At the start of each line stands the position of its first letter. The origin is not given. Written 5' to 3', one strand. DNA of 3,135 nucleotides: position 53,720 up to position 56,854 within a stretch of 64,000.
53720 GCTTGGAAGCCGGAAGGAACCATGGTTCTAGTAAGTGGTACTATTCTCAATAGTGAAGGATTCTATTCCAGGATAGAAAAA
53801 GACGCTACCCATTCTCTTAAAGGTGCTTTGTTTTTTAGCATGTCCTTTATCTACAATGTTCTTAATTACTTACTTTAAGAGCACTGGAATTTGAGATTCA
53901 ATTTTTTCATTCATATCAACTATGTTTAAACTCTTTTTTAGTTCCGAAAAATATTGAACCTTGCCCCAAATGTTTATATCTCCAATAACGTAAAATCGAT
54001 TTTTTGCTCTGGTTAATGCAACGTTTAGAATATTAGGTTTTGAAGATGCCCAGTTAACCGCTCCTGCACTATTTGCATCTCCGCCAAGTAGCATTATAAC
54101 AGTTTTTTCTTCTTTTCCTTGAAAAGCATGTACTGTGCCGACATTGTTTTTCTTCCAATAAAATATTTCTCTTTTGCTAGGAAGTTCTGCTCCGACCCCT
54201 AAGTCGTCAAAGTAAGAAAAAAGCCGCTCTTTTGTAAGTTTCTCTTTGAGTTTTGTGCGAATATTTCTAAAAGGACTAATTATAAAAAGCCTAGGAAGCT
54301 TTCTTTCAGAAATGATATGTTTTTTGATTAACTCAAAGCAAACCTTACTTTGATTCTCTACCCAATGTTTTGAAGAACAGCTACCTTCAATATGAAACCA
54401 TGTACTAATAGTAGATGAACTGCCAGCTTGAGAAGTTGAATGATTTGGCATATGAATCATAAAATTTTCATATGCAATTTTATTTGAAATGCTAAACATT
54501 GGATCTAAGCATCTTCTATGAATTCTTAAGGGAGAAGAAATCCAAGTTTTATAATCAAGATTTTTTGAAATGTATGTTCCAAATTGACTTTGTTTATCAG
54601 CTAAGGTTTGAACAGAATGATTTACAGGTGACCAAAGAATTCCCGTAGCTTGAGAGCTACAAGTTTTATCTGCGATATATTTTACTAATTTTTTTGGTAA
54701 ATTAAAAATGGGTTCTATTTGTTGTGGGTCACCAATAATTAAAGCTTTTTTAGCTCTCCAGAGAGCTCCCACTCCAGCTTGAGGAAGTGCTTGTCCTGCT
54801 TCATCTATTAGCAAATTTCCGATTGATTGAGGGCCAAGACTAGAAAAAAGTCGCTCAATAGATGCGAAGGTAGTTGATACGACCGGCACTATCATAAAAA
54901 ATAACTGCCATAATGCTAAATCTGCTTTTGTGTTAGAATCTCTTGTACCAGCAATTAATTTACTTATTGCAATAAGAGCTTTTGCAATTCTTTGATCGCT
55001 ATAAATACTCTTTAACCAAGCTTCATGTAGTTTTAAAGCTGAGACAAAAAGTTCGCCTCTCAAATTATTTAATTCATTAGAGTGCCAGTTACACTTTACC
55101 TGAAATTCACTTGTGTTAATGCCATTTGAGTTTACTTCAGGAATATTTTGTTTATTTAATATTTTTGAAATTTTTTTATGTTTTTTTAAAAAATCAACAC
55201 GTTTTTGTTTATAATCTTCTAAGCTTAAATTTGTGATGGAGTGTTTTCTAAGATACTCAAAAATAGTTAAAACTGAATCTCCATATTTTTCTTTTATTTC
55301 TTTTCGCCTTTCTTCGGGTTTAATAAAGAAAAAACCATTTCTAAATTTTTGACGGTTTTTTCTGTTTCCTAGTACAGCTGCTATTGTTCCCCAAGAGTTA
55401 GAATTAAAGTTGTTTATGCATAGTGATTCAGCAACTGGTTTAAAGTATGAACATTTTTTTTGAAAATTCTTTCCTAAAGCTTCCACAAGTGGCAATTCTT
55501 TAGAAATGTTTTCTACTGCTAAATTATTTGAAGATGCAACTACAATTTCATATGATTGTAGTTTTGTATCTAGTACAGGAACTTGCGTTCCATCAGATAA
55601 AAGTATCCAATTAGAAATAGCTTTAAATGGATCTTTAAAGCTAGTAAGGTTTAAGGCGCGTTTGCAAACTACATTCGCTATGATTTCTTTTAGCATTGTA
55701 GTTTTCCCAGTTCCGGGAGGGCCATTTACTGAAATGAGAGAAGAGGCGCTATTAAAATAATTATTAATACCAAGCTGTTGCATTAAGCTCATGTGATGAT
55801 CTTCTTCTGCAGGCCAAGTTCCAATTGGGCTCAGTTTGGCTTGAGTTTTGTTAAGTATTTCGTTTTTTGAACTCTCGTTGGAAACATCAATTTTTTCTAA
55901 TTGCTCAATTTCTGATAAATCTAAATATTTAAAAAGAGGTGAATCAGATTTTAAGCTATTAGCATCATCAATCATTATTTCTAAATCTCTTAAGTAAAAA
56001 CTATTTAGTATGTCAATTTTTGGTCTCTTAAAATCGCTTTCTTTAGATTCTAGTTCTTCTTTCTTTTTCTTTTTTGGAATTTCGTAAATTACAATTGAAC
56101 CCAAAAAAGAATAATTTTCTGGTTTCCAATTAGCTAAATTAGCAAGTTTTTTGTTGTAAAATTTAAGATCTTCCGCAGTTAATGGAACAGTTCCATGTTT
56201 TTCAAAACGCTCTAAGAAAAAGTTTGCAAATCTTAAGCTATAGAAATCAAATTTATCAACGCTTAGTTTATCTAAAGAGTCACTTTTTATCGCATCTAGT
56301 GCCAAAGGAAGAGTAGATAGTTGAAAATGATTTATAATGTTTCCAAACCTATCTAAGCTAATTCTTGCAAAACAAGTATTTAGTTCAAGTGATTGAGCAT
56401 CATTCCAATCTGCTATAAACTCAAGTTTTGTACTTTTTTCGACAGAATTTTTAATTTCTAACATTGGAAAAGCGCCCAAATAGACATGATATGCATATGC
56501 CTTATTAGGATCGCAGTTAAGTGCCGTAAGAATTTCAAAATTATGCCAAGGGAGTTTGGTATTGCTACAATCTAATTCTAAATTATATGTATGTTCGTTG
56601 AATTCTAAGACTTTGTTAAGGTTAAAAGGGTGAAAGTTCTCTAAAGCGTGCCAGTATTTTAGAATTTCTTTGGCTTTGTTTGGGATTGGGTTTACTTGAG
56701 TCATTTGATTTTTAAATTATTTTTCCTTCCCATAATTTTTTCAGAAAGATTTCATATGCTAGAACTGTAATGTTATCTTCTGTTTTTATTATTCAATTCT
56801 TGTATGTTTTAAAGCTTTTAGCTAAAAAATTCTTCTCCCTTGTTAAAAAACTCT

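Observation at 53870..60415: Defence-island-like patch: orphan Upf1-like helicase with an unknown N-domain, COG1373-type ATPases and a small P-loop protein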

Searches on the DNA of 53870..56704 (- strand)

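Call 96: search_dna_similar(query=L189:6005-9634:+, collection=ecoli_genomes, mode=near, max_rows=20, rows=spread)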
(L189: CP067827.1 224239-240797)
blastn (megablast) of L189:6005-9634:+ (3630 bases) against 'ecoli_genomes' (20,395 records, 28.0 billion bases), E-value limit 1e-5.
Records with a match: 2; places in all: 2; records where one place covers at least 80% of the query: 2.
Genomes with a match: 2 of 5426; with a place that covers at least 80% of the query: 2. Places per genome that has any: lowest 1, median 1, highest 1. On chromosomes: 2 places; on plasmids: 0.
Best place of each record, by identity: 90-95% 2.
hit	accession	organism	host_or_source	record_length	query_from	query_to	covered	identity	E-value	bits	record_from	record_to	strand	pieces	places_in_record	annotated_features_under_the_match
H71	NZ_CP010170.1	Escherichia coli strain H6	not applicable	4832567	1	3630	100%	93.1%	0e+0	5319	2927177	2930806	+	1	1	DEAD/DEAH box helicase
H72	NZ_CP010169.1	Escherichia coli strain H5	not applicable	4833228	7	3630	100%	93.2%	0e+0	5319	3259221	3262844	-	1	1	DEAD/DEAH box helicase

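Call 97: search_dna_similar(query=L089:7191-10544:+, collection=ecoli_genomes, mode=near, max_rows=12, rows=spread)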
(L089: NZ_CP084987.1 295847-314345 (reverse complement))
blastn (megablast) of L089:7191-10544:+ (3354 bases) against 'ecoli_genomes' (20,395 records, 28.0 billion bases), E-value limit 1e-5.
Records with a match: 15; places in all: 15; records where one place covers at least 80% of the query: 0.
Genomes with a match: 15 of 5426; with a place that covers at least 80% of the query: 0. Places per genome that has any: lowest 1, median 1, highest 1. On chromosomes: 0 places; on plasmids: 15.
Best place of each record, by identity: 80-90% 5; 60-80% 10.
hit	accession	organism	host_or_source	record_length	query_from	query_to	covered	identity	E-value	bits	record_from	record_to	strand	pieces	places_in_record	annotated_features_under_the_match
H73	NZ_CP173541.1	Escherichia coli strain 98206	Homo sapiens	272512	966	1185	7%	76.3%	5e-21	113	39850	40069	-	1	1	DEAD/DEAH box helicase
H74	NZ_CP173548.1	Escherichia coli strain 98203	Homo sapiens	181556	966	1165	6%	76.8%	7e-20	110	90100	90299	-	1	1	DEAD/DEAH box helicase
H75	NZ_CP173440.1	Escherichia coli strain 98889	Homo sapiens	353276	966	1165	6%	76.8%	7e-20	110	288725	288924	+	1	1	DEAD/DEAH box helicase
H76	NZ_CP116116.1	Escherichia coli strain DETEC-P793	ICU patient rectal swab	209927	1021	1182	5%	79.3%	2e-20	111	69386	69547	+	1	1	DEAD/DEAH box helicase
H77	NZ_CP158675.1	Escherichia coli strain J53-KPC_Vir-P15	Homo sapiens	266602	1021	1182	5%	79.3%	2e-20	111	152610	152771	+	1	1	AAA domain-containing protein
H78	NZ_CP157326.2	Escherichia coli strain J53-KPC_Vir-TC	Homo sapiens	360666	1021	1182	5%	79.3%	2e-20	111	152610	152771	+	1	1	AAA domain-containing protein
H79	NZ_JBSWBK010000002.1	Escherichia coli strain 10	Homo sapiens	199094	1021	1182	5%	79.3%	2e-20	111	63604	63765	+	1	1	DEAD/DEAH box helicase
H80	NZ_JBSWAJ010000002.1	Escherichia coli strain 361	Homo sapiens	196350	1021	1182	5%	79.3%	2e-20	111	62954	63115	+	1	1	DEAD/DEAH box helicase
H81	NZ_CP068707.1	Escherichia coli strain J53-p1-pV-hybrid-1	conjugation assay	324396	1033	1185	5%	80.0%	2e-20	111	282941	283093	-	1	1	DEAD/DEAH box helicase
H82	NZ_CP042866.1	Escherichia coli strain ATCC BAA-196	missing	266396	1033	1185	5%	80.0%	2e-20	111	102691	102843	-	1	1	DEAD/DEAH box helicase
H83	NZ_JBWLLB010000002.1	Escherichia coli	Homo sapiens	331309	1033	1185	5%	80.0%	2e-20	111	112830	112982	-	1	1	DEAD/DEAH box helicase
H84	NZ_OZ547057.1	Escherichia coli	Homo sapiens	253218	1033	1185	5%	80.0%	2e-20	111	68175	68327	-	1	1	AAA domain-containing protein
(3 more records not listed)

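Call 98: get_annotated_region(hit=H71, flank=12000)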
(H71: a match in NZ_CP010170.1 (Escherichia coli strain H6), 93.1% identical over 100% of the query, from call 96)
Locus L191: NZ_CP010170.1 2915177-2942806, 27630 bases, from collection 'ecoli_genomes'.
description: Escherichia coli strain H6 chromosome, complete genome
organism: Escherichia coli strain H6 (NCBI taxid 562)
replicon: chromosome; assembly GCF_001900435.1
host: not applicable; source: -; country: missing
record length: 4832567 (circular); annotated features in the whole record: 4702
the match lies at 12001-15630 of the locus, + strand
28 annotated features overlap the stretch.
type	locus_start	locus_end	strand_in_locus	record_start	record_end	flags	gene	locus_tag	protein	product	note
CDS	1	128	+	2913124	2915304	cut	-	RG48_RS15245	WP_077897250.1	DEAD/DEAH box helicase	-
CDS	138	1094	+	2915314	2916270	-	-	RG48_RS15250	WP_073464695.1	hypothetical protein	-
CDS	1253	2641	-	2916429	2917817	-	-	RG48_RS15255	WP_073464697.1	hypothetical protein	-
CDS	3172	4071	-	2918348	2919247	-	-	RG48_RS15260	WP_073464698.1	hypothetical protein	-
CDS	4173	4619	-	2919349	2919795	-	-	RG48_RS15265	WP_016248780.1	hypothetical protein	-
CDS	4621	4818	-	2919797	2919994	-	-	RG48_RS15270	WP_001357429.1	helix-turn-helix transcriptional regulator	-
CDS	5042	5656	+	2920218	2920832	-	-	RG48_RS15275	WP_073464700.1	hypothetical protein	-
CDS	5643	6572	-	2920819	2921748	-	-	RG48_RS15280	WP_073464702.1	tyrosine-type recombinase/integrase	-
CDS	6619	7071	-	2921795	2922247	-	radC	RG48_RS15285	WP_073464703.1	RadC family protein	-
CDS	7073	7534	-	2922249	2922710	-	-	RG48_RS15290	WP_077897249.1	hypothetical protein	-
CDS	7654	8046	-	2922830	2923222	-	-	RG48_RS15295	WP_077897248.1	DUF2787 family protein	-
CDS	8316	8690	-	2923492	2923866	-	-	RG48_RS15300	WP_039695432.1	helix-turn-helix domain-containing protein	-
CDS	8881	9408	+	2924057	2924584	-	-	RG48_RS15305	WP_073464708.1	hypothetical protein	-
CDS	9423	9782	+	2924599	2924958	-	-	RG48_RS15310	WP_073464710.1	acyl-CoA dehydrogenase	-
CDS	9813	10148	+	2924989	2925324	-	-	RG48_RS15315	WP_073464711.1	hypothetical protein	-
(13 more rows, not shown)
